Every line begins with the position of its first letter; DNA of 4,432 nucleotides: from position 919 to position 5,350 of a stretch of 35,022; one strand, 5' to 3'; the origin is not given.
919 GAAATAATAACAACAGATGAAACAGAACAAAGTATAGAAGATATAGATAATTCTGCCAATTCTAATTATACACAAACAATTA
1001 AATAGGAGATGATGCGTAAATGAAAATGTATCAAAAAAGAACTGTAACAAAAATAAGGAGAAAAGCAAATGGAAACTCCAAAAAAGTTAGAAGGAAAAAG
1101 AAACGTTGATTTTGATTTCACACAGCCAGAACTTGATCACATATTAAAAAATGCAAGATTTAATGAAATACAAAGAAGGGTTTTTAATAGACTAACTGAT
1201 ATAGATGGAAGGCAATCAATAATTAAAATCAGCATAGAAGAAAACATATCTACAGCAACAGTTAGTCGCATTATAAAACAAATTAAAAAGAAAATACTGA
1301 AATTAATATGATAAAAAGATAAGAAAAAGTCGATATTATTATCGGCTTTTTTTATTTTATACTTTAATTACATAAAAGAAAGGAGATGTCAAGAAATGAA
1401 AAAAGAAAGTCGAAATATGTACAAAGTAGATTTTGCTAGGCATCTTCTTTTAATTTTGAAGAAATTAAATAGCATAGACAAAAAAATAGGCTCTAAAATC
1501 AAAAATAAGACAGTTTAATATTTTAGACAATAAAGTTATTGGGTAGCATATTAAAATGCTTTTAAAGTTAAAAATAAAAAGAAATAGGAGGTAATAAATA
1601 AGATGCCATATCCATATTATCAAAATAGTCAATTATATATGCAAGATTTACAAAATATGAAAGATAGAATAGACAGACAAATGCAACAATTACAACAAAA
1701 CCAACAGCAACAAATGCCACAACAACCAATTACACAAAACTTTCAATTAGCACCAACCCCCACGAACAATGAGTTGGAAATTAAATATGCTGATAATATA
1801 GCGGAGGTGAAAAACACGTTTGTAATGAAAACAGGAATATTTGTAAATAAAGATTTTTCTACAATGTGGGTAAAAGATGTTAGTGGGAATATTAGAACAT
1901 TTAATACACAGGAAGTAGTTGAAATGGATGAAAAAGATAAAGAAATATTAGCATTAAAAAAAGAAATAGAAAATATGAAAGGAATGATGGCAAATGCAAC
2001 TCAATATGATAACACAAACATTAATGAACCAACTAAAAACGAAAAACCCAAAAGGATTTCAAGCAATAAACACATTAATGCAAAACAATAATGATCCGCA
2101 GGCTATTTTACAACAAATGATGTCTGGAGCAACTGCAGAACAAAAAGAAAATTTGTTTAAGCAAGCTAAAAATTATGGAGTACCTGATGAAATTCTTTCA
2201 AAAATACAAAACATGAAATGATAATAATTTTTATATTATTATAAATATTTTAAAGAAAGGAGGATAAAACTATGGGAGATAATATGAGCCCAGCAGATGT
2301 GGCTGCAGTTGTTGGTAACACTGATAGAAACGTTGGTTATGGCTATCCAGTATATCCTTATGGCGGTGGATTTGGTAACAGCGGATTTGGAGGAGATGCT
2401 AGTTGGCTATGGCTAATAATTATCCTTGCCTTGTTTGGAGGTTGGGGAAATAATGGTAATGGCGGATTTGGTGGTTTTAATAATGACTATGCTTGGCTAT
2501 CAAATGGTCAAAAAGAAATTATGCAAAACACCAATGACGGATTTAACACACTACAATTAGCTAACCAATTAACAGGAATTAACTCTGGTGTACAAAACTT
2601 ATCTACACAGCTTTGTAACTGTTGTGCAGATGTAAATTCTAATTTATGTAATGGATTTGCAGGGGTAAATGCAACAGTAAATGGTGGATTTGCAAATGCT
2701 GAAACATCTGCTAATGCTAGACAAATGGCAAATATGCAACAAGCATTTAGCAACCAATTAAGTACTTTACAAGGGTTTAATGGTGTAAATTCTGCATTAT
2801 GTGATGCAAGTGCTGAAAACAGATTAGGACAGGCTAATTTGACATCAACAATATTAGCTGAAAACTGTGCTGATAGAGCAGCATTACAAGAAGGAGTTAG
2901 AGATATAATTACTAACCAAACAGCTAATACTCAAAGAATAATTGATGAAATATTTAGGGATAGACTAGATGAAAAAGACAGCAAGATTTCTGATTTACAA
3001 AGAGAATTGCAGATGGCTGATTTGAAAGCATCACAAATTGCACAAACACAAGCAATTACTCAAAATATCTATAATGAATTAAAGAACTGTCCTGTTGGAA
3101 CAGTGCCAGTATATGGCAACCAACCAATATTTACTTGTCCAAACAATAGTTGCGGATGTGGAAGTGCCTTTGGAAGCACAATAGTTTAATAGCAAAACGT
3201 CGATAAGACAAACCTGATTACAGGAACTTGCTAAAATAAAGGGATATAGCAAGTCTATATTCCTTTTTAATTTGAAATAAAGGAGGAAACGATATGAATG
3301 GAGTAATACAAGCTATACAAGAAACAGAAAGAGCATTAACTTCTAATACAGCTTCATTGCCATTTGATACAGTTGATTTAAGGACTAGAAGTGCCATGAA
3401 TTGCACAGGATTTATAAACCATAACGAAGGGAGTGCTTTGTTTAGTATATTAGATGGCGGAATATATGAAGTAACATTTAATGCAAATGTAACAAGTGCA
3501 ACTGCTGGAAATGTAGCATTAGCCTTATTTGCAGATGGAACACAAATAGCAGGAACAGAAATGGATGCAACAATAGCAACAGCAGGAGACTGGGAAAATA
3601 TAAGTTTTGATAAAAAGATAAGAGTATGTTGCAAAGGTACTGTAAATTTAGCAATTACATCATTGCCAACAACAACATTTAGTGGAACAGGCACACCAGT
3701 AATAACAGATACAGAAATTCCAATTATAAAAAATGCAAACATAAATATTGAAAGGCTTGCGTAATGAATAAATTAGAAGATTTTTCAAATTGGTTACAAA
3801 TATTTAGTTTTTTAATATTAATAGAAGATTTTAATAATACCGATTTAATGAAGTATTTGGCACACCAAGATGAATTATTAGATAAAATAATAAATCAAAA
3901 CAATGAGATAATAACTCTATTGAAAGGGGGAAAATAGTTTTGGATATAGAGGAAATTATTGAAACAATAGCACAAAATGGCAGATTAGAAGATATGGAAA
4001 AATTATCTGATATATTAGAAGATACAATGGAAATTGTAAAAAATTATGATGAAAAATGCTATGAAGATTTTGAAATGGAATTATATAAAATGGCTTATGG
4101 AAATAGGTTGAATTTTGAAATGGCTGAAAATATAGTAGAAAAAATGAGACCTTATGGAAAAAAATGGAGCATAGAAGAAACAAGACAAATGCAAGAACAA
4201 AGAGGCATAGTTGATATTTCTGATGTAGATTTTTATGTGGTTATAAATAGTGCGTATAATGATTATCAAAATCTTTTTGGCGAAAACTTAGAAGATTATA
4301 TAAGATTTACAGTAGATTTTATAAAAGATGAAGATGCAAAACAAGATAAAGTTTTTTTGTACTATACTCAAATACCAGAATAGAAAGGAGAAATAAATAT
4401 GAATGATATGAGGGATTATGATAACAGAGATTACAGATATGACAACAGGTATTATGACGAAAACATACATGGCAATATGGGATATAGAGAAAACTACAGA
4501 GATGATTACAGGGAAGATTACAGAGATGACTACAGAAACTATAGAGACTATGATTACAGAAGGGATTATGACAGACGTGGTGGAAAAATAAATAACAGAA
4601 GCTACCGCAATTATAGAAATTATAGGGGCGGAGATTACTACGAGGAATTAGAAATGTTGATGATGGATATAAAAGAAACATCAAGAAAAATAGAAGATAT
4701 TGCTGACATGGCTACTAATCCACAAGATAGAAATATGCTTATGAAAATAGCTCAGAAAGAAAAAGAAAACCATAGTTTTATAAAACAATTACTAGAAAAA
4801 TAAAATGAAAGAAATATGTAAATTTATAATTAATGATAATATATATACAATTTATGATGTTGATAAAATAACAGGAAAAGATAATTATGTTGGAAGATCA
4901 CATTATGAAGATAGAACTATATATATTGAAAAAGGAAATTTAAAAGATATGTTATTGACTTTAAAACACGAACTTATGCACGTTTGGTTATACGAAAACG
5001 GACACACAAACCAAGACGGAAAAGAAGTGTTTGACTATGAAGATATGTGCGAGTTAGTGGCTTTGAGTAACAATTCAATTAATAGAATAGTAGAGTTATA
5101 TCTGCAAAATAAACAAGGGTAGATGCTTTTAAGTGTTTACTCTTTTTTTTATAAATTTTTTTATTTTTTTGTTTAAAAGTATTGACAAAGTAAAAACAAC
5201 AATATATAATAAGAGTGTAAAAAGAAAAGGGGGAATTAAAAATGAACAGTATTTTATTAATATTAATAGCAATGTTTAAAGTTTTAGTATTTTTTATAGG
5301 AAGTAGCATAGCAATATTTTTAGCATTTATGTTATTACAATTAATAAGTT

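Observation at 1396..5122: Self-contained accessory cluster of compositionally extreme proteins with a spore-surface flavour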

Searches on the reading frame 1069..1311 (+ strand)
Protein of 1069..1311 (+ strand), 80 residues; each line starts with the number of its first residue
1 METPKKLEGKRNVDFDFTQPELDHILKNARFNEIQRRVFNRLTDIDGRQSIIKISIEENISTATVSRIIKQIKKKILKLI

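Call 32: search_protein_families(library=phrogs, max_evalue=0.00001, proteins=[window:1069-1311:+])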
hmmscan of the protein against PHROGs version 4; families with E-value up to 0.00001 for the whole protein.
window:1069-1311:+ (80 aa): 0 families

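Call 47: search_protein_families(library=pfam, max_evalue=0.1, proteins=[window:1069-1311:+])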
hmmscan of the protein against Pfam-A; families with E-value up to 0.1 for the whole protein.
window:1069-1311:+ (80 aa): 6 families
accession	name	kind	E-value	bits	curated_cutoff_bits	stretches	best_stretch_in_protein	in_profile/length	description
PF13412.12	HTH_24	-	0.0035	17.3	21.9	1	32-71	2-40/48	Winged helix-turn-helix DNA-binding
PF24064.2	HTH_NPRL3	-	0.015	15.7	27.2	1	32-76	16-61/62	GATOR1 complex protein NPRL3, C-terminal HTH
PF16221.11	HTH_47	-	0.036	14.1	27.1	1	32-75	30-73/78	winged helix-turn-helix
PF01047.28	MarR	-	0.042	14.2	24.6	1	47-73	16-42/59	MarR family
PF22526.2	DUF7000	-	0.056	13.5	27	1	46-80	116-149/156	Domain of unknown function (DUF7000)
PF06888.18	Put_Phosphatase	-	0.094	12.6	27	1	20-76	31-87/234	Putative Phosphatase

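Call 48: search_protein_families(library=phrogs, max_evalue=0.01, proteins=[window:1069-1311:+])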
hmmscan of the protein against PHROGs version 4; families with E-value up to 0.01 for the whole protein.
window:1069-1311:+ (80 aa): 2 families
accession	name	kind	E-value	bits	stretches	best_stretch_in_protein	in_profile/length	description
phrog_5767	-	transcription regulation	0.0023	18.4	1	6-77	265-333/393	sigma factor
phrog_351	-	transcription regulation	0.0083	15.7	1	30-76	675-722/928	RNA polymerase sigma factor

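Call 58: search_protein_families(library=ncbifam, max_evalue=1, proteins=[window:1069-1311:+])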
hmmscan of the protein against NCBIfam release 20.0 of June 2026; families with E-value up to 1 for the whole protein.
window:1069-1311:+ (80 aa): 2 families
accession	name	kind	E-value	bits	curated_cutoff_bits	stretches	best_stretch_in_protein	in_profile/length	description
TIGR02937.1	sigma70-ECF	superfamily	0.0065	16.1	42.9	1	30-78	117-163/165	sigma-70 family RNA polymerase sigma factor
NF041506.1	VapD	equivalog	0.023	15.1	100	1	11-76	2-66/91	VapD family protein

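Call 59: search_protein_families(library=padloc, max_evalue=0.1, proteins=[window:1069-1311:+])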
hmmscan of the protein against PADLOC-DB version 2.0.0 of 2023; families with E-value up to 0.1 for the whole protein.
window:1069-1311:+ (80 aa): 4 families
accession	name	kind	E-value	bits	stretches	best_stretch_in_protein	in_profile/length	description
PDLC01044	Csa3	-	0.00014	19.8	1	27-75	130-176/194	Type I-A associated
PDLC01848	CARF3--CARF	-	0.00081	17.1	1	25-75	131-176/197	-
PDLC02011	SAVED4--SAVED_TM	-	0.002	15.7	1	27-80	173-223/278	-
PDLC01852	CARF3--CARF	-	0.0054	14.7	1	14-75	126-184/208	-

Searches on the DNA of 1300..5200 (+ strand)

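Call 4: search_dna_similar(query=window:1300-5200:+, collection=phages, mode=near)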
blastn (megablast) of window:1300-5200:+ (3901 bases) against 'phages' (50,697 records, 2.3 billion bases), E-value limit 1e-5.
No match.

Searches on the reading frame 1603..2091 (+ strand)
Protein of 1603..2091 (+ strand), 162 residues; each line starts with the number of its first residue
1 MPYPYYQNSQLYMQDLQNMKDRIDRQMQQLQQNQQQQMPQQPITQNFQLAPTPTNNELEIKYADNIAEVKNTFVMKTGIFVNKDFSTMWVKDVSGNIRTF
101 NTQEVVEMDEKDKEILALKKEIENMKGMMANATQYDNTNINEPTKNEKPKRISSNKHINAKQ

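Call 5: search_protein_families(library=pfam, max_evalue=1, proteins=[window:1603-2091:+])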
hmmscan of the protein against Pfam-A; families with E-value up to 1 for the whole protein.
window:1603-2091:+ (162 aa): 0 families

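Call 6: search_protein_families(library=phrogs, max_evalue=0.1, proteins=[window:1603-2091:+])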
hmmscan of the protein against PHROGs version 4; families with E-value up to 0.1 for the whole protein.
window:1603-2091:+ (162 aa): 3 families
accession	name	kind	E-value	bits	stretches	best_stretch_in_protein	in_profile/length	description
phrog_21718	-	unknown function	0.00097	20.1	1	2-144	2-151/159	-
phrog_4413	-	tail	0.022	15.9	1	76-130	54-108/153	minor tail protein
phrog_6785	-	unknown function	0.052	13.4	1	19-119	1-97/396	-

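Call 58: search_protein_families(library=ncbifam, max_evalue=1, proteins=[window:1603-2091:+])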
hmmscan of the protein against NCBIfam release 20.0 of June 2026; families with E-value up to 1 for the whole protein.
window:1603-2091:+ (162 aa): 0 families

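Call 59: search_protein_families(library=padloc, max_evalue=0.1, proteins=[window:1603-2091:+])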
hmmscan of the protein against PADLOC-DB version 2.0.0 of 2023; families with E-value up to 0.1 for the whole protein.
window:1603-2091:+ (162 aa): 0 families

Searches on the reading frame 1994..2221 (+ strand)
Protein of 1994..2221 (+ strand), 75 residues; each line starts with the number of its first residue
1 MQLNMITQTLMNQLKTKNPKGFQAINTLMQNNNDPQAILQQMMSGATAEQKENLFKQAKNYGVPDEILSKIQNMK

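Call 5: search_protein_families(library=pfam, max_evalue=1, proteins=[window:1994-2221:+])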
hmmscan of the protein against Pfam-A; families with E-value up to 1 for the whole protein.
window:1994-2221:+ (75 aa): 2 families
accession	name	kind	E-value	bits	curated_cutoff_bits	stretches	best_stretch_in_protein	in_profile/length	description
PF23338.1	PTHB1_hp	-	0.083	13.8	27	1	2-40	34-72/104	PTHB1 hairpin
PF11387.14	DUF2795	-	0.18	12.1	25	1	51-74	19-42/54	Protein of unknown function (DUF2795)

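Call 6: search_protein_families(library=phrogs, max_evalue=0.1, proteins=[window:1994-2221:+])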
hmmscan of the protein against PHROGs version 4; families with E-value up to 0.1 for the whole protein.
window:1994-2221:+ (75 aa): 2 families
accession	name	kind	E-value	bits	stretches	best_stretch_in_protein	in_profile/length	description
phrog_26316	-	unknown function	0.045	15.4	1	17-62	32-77/89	-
phrog_13301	-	unknown function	0.097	13.6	0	43-70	4-30/68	-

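Call 58: search_protein_families(library=ncbifam, max_evalue=1, proteins=[window:1994-2221:+])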
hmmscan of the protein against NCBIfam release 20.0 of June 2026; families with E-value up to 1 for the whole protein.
window:1994-2221:+ (75 aa): 1 family
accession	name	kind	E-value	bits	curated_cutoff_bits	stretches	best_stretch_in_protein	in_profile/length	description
TIGR00013.1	taut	subfamily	0.12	12.5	56.9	1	37-57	4-24/64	2-hydroxymuconate tautomerase family protein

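Call 59: search_protein_families(library=padloc, max_evalue=0.1, proteins=[window:1994-2221:+])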
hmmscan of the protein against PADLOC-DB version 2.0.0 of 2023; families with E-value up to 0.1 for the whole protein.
window:1994-2221:+ (75 aa): 0 families
